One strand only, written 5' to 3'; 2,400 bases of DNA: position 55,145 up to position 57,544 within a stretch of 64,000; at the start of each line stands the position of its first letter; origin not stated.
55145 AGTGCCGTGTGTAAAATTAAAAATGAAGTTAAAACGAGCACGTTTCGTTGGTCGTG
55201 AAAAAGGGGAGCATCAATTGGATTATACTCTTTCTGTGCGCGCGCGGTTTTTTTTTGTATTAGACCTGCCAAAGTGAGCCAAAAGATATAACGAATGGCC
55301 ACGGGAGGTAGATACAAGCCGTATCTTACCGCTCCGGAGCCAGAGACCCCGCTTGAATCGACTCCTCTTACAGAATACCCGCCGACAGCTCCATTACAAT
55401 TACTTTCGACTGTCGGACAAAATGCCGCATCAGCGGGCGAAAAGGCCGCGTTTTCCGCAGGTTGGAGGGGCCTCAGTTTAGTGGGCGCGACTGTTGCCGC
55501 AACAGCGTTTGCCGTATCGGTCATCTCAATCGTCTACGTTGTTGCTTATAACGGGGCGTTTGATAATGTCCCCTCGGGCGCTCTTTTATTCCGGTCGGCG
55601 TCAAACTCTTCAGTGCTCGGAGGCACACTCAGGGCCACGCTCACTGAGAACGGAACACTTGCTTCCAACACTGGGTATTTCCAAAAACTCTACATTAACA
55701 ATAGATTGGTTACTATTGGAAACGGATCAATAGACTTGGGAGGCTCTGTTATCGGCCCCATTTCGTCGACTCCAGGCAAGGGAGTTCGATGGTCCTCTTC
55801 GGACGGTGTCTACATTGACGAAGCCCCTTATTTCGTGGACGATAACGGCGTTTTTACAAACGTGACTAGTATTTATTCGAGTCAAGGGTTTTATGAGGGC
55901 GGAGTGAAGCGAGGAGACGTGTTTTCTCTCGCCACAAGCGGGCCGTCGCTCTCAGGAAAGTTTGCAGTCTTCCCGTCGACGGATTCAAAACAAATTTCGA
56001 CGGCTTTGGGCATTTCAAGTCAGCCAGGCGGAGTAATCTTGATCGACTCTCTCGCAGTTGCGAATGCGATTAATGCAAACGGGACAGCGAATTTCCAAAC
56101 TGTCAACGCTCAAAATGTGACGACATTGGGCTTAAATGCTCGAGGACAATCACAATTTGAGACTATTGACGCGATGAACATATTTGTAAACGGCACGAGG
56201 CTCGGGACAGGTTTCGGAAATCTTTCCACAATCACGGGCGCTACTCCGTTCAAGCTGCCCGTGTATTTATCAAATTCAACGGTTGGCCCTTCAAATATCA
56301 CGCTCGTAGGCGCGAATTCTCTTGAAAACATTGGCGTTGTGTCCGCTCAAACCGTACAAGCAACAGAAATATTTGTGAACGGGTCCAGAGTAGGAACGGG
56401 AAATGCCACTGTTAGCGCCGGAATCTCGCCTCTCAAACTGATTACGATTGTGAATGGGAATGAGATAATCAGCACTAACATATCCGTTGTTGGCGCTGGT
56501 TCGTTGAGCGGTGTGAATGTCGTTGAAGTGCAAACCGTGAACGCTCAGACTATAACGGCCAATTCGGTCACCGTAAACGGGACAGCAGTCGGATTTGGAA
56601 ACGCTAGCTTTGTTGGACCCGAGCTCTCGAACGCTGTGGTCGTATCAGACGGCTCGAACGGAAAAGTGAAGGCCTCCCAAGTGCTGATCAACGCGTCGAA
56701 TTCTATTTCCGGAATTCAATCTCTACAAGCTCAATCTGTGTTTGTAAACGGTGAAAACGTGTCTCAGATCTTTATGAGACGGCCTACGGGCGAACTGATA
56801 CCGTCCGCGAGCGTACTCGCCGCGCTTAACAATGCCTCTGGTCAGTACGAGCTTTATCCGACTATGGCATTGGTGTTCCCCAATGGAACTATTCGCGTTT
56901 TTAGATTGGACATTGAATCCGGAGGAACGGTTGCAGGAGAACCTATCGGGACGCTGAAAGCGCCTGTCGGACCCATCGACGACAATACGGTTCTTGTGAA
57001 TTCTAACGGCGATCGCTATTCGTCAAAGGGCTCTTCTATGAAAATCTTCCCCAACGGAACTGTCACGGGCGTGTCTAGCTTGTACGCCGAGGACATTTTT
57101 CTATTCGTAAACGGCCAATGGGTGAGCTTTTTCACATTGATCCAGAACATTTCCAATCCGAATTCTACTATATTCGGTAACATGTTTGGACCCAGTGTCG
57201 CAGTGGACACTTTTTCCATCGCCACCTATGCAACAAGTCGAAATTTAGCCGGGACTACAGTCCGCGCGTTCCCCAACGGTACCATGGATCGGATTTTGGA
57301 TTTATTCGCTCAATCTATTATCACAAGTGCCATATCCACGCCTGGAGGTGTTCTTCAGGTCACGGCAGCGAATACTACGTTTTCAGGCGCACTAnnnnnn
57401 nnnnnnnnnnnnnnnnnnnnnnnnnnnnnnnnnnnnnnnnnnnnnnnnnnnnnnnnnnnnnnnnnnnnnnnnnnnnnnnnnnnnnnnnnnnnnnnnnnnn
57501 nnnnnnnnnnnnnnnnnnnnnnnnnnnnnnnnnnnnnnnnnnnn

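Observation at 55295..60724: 1809-aa membrane-anchored, sequon-saturated fibre-like protein with several nested repeat systems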

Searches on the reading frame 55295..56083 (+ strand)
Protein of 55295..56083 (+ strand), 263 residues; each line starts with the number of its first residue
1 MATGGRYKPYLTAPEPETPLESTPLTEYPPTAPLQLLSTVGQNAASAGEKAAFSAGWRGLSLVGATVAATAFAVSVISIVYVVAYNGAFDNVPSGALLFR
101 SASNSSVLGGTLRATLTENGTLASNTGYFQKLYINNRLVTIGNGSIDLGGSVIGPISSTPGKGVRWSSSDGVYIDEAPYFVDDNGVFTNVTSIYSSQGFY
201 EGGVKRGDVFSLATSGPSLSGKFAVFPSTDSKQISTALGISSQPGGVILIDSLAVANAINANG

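Call 49: find_related_loci(query=A1, collection=viral_contigs, flank=10000)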
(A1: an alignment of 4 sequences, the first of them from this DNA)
Query A1 (263 aa) in viral_contigs; peptide patterns used: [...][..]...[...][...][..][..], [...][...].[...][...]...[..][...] (x = any residue, [..] = any of these).
29 stretches matched a pattern, but none encodes a relative of the query by tblastn (E <= 1e-3).

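Call 52: find_related_loci(query=A1, collection=metagenome_contigs, flank=10000)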
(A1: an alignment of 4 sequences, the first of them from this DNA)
Query A1 (263 aa) in metagenome_contigs; peptide patterns used: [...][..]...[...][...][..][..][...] (x = any residue, [..] = any of these).
60 stretches matched a pattern; 2 encode a relative of the query (tblastn E <= 1e-3); 2 distinct loci.
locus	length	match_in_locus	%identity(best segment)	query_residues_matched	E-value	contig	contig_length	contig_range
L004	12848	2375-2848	38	91-250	4e-27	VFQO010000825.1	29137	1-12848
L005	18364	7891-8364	38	91-250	4e-27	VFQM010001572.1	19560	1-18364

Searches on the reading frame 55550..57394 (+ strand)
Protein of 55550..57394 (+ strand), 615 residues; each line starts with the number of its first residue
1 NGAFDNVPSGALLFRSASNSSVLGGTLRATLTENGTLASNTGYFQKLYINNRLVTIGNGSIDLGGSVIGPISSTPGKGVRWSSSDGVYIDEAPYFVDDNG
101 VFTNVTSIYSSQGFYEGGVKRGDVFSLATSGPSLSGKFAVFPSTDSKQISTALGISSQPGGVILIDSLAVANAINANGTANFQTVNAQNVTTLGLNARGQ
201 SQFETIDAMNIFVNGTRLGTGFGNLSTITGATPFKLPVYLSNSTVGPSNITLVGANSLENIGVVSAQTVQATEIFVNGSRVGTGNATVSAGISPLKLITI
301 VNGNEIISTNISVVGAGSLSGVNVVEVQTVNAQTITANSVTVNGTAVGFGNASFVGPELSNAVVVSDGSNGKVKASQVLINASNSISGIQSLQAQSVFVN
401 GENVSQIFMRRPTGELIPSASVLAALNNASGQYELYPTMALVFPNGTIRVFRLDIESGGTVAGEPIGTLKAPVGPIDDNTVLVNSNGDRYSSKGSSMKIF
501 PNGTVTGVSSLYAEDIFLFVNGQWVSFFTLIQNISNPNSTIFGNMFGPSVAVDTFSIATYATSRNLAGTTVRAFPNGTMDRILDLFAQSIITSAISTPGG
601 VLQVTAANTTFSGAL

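Call 95: find_homologous_proteins(query=A9, max_evalue=0.001)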
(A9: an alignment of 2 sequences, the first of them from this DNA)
Query A9 (2 sequences): 8000 candidates shared short words with the query, none scored E <= 0.001.

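Call 113: search_solved_structures(query=A9, max_evalue=1)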
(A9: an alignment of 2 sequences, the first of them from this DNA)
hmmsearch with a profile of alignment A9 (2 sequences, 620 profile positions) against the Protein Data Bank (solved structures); distinct sequences matched with E-value up to 1: 1.
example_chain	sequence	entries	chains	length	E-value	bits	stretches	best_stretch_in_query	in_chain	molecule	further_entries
5a5c_A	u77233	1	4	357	0.75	11.3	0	570-595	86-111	LRRTM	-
